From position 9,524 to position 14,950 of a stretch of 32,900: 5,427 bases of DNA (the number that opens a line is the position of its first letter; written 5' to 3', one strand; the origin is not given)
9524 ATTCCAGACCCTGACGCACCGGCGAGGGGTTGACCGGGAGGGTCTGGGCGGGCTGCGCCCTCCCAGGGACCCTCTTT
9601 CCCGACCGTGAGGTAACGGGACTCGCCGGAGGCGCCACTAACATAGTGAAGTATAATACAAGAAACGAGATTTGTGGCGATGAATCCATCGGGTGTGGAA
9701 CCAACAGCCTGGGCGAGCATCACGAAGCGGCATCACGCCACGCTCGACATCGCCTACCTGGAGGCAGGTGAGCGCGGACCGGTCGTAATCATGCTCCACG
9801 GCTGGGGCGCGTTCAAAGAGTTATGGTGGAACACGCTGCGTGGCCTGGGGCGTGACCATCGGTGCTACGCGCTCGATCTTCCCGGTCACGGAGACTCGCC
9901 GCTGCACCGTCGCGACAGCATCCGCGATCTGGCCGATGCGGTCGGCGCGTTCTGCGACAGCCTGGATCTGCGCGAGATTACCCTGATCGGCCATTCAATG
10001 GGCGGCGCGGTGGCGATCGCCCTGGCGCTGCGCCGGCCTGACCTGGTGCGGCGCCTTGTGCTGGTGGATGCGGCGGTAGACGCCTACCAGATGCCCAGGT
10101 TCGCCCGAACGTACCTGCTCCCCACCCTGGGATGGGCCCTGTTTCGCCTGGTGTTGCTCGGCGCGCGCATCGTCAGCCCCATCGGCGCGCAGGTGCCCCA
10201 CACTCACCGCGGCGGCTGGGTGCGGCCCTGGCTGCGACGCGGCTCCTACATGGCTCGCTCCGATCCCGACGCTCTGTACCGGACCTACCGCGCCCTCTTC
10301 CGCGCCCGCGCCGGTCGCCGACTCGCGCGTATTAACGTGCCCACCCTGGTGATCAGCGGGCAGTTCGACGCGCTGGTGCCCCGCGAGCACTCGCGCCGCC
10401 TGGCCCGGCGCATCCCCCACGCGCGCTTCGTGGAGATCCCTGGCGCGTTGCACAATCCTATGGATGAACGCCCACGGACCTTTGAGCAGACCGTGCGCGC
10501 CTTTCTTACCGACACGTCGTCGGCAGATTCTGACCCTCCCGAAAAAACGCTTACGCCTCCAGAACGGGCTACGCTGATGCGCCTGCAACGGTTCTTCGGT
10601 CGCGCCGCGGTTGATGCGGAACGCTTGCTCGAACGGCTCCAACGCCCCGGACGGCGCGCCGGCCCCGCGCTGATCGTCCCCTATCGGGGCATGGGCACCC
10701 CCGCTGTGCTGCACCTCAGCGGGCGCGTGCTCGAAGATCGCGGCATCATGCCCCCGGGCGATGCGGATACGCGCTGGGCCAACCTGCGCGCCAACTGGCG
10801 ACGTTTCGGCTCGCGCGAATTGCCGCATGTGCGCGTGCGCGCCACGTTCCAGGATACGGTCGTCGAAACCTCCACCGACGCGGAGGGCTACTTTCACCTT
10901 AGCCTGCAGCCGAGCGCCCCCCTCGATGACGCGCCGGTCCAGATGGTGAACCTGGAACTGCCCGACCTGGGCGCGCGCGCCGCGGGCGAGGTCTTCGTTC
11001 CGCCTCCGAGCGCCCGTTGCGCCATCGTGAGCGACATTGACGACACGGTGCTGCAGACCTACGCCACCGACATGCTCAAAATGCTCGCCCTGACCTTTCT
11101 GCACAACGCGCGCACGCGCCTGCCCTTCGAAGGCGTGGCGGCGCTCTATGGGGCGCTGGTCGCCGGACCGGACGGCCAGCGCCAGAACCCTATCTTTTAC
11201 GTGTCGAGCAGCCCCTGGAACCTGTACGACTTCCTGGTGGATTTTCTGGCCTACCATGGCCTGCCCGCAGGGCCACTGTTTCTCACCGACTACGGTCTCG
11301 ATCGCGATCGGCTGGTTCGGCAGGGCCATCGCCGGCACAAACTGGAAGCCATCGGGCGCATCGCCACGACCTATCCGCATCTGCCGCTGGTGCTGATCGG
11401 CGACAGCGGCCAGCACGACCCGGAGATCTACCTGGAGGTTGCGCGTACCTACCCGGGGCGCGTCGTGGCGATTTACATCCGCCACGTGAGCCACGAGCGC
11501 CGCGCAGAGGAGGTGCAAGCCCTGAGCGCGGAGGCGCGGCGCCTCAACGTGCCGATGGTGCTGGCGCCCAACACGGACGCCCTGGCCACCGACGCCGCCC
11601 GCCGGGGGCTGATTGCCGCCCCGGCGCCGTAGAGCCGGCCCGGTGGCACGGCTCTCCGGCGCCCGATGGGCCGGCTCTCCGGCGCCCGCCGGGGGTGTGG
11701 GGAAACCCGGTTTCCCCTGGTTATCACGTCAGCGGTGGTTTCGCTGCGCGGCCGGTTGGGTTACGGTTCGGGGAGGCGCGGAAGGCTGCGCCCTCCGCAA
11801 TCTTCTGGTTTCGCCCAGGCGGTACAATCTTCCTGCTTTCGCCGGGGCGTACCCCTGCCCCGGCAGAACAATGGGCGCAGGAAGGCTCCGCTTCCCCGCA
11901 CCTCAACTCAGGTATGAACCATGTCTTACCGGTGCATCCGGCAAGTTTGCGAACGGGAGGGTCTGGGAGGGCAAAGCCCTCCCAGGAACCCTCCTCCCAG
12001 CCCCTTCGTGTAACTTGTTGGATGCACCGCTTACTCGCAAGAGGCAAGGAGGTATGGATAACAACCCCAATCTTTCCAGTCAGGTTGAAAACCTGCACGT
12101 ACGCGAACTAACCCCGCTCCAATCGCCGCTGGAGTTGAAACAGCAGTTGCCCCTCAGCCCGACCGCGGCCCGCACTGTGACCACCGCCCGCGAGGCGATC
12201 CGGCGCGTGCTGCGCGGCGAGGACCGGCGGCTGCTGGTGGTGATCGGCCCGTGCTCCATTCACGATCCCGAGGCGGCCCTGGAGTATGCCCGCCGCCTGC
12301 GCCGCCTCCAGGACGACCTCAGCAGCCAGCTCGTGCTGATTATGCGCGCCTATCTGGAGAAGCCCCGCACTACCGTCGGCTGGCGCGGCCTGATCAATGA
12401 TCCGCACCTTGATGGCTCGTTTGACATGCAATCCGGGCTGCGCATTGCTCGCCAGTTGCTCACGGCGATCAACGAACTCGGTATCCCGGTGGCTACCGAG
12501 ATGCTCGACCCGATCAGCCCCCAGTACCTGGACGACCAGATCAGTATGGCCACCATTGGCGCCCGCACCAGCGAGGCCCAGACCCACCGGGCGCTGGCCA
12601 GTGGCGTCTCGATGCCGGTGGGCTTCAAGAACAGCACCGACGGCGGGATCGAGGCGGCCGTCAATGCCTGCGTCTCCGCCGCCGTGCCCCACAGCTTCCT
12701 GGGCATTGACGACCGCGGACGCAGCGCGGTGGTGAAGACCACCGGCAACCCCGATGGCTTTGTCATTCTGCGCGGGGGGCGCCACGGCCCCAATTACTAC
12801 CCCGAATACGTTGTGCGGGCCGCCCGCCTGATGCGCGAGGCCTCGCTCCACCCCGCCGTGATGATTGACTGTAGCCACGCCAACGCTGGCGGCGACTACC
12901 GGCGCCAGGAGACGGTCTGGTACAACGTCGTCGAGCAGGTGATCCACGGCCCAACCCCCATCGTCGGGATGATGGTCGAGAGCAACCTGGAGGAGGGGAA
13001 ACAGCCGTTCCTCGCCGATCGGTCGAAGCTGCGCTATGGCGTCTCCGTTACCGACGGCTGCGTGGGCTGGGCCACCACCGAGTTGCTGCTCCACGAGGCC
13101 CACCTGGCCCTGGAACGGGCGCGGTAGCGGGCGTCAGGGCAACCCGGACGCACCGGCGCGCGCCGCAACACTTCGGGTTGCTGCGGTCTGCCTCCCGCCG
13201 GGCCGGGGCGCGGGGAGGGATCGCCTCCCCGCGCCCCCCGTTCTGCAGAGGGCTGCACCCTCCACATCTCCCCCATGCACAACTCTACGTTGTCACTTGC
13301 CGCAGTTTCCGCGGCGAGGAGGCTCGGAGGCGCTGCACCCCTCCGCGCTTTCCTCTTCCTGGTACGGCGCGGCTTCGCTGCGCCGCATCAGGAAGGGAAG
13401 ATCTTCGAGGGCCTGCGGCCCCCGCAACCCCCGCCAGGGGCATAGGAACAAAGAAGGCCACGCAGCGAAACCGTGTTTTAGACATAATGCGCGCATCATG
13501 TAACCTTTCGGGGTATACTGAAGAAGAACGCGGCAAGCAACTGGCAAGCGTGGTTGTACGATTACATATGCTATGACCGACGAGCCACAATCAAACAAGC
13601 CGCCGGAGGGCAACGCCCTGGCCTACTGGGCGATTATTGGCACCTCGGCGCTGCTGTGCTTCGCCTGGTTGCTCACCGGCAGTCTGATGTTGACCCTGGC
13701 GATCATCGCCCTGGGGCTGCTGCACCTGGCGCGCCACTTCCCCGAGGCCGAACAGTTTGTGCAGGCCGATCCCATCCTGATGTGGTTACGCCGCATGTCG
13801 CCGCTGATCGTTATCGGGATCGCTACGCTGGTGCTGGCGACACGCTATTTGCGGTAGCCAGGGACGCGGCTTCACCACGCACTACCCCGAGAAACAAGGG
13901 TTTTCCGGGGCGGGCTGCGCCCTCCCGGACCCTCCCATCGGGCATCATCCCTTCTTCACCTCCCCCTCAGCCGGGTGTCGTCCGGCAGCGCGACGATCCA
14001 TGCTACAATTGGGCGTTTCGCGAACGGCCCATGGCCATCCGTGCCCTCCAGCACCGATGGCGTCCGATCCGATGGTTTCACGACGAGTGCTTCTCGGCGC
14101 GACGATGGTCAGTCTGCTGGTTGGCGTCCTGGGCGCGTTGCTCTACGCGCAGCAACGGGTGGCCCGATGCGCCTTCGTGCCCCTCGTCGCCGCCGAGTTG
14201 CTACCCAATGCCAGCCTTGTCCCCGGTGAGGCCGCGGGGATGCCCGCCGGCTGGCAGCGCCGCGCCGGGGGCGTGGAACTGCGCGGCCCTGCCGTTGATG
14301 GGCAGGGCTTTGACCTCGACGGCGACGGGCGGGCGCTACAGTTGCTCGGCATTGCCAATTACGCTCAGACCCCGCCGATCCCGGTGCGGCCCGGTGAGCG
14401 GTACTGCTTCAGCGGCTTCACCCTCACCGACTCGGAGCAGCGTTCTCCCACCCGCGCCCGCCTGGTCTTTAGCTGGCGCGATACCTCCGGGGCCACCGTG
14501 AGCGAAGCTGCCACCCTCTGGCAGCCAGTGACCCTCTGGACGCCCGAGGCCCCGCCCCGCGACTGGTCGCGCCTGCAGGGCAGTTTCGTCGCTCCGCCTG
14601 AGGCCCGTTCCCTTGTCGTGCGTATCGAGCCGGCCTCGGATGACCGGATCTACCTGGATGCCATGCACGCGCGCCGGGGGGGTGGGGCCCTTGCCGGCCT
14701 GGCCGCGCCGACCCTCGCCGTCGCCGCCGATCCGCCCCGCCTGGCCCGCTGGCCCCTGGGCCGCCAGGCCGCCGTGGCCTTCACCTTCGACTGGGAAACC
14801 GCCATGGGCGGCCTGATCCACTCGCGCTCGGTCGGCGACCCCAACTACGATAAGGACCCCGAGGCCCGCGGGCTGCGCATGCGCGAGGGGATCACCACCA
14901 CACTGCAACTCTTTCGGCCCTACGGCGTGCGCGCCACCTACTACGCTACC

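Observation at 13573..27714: Surface-glycan assembly/export island with a non-canonical parts list (candidate undescribed variant of the ABC-transporter-dependent pathway)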

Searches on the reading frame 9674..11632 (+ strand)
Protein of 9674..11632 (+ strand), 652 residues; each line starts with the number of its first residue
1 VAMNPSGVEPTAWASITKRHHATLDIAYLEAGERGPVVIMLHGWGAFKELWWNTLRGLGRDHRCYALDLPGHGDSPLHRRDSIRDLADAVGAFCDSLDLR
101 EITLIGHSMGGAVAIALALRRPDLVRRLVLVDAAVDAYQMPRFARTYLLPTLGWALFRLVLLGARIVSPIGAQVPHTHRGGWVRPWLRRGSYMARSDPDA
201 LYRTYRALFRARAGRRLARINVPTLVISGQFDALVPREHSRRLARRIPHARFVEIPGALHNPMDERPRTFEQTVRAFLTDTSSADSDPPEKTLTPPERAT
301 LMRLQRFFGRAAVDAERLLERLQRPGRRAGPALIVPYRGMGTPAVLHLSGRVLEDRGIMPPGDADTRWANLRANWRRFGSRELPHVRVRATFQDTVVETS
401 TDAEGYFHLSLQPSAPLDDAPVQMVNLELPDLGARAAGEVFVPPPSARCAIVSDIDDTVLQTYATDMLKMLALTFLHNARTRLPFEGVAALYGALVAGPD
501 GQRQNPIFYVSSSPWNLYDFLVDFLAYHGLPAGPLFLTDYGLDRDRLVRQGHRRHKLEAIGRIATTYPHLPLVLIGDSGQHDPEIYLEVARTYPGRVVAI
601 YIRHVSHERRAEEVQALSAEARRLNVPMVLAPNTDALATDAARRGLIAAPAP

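Call 8: search_protein_families(library=pfam, proteins=[window:9674-11632:+], max_evalue=0.001)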
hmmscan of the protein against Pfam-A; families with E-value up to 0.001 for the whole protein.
window:9674-11632:+ (652 aa): 8 families
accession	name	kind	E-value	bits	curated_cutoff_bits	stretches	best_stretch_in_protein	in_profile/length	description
PF09949.15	APP1_cat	-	2.2e-50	171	27.1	1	450-604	2-154/154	Phosphatidate phosphatase APP1, catalytic domain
PF00561.26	Abhydrolase_1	-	3.6e-35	122.2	25.8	1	36-267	1-245/245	alpha/beta hydrolase fold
PF12697.13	Abhydrolase_6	-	4.5e-25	90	26.3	1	38-270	1-214/217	Alpha/beta hydrolase family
PF12146.15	Hydrolase_4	-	3.4e-22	79.3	27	1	38-266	7-238/239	Serine aminopeptidase, S33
PF08386.16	Abhydrolase_4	-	4.8e-05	23.9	21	1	220-283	33-96/103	TAP-like protein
PF00756.26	Esterase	-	0.00018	21.8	22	1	102-128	117-143/251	Putative esterase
PF03959.19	FSH1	-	0.00042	20.5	21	0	218-260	157-200/211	Serine hydrolase (FSH1)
PF00975.26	Thioesterase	-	0.00054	20.7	26.4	1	39-120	4-86/226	Thioesterase domain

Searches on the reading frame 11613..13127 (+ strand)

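Call 8: search_protein_families(library=pfam, proteins=[window:11613-13127:+], max_evalue=0.001)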
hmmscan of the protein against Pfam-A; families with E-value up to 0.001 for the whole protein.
window:11613-13127:+ (504 aa): 1 family
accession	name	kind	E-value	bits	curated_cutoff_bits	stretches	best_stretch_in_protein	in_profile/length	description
PF00793.26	DAHP_synth_1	-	3e-81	272.7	25.5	1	194-492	8-268/270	DAHP synthetase I family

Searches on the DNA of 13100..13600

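Call 43: search_rna_families(source=window, start=13100, end=13600, threshold=evalue, max_evalue=1)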
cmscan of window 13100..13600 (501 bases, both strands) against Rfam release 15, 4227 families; matches with E-value up to 1: 3.
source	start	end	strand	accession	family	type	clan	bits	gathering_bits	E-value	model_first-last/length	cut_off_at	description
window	13182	13257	-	RF03917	mir-4449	Gene; miRNA;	-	31.6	71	0.0029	1-69/69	no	mir-4449 microRNA precursor family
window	13205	13237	-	RF04102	MIR6457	Gene; miRNA;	-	17.9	140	0.71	1-177/177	no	MIR6457 microRNA precursor family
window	13234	13311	-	RF02151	MIMT1_1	Gene; lncRNA;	-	17.4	45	0.65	1-88/88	no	MER1 repeat containing imprinted transcript 1 conserved region 1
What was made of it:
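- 13283..13457 (+): Copy 1 of a 175-nt structured intergenic repeat (D1), upstream of g1. No credible Rfam family (call 43).
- Tried and rejected: The 13.1-13.6 kb leader gave only spurious eukaryotic miRNA/lncRNA hits (call 43).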

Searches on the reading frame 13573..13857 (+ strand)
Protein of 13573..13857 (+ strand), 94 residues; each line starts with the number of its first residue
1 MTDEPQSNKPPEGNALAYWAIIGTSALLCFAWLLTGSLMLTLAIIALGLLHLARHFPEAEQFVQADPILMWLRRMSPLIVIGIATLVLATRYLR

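Call 4: search_protein_families(library=pfam, proteins=[window:13573-13857:+], max_evalue=0.01)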
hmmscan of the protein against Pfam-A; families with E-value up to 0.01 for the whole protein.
window:13573-13857:+ (94 aa): 0 families

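Call 59: search_protein_families(library=ncbifam, proteins=[window:13573-13857:+], max_evalue=0.001)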
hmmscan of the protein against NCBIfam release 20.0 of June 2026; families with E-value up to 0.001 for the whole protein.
window:13573-13857:+ (94 aa): 0 families
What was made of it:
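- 13573..13857 (+): g1: 94-aa small membrane protein (about 3 TM segments), function unknown. No Pfam or NCBIfam hit (calls 4, 59).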

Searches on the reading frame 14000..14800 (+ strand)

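Call 25: search_protein_families(library=pfam, proteins=[window:14000-14800:+], max_evalue=10)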
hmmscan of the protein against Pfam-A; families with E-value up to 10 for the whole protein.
window:14000-14800:+ (267 aa): 2 families
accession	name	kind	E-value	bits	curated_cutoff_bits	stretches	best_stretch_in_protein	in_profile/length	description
PF02018.23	CBM_4_9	-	0.024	15.4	25.9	1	121-211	51-131/136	Carbohydrate binding domain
PF07233.18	DUF1425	-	0.18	12.2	28.3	1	145-179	36-70/96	Protein of unknown function (DUF1425)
